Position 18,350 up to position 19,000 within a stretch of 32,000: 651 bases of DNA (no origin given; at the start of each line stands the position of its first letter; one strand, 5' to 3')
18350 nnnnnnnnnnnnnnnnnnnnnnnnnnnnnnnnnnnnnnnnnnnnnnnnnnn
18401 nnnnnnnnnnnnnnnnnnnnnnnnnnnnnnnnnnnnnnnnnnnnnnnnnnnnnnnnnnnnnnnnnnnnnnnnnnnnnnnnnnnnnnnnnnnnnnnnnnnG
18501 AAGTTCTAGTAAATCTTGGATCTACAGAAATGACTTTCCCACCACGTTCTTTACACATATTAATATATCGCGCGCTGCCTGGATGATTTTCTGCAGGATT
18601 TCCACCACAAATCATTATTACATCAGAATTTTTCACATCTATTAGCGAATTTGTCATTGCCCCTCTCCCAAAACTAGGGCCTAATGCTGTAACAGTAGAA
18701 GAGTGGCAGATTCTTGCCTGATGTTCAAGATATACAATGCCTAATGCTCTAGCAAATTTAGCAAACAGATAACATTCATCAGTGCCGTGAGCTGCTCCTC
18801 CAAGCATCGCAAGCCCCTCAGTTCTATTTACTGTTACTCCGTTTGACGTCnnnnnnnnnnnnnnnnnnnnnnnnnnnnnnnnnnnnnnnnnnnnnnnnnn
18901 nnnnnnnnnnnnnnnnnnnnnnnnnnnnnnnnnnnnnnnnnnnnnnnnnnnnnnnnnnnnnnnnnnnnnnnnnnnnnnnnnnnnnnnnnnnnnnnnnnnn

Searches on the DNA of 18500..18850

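Call 40: search_rna_families(source=window, start=18500, end=18850, threshold=evalue, max_evalue=10, show_alignments=1)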
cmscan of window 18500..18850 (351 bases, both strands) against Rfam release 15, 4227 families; matches with E-value up to 10: 3.
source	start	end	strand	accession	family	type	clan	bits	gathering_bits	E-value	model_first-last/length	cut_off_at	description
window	18653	18711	-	RF01989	SECIS_3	Cis-reg;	-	18.3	63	0.17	1-59/59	no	Selenocysteine insertion sequence 3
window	18564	18665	-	RF01932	bxd_4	Gene; lncRNA;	-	15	40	2.3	1-106/106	no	Bithoraxoid conserved region 4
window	18619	18661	-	RF01122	sR39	Gene; snRNA; snoRNA; CD-box;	-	9.9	50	5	1-56/56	no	Small nucleolar RNA sR39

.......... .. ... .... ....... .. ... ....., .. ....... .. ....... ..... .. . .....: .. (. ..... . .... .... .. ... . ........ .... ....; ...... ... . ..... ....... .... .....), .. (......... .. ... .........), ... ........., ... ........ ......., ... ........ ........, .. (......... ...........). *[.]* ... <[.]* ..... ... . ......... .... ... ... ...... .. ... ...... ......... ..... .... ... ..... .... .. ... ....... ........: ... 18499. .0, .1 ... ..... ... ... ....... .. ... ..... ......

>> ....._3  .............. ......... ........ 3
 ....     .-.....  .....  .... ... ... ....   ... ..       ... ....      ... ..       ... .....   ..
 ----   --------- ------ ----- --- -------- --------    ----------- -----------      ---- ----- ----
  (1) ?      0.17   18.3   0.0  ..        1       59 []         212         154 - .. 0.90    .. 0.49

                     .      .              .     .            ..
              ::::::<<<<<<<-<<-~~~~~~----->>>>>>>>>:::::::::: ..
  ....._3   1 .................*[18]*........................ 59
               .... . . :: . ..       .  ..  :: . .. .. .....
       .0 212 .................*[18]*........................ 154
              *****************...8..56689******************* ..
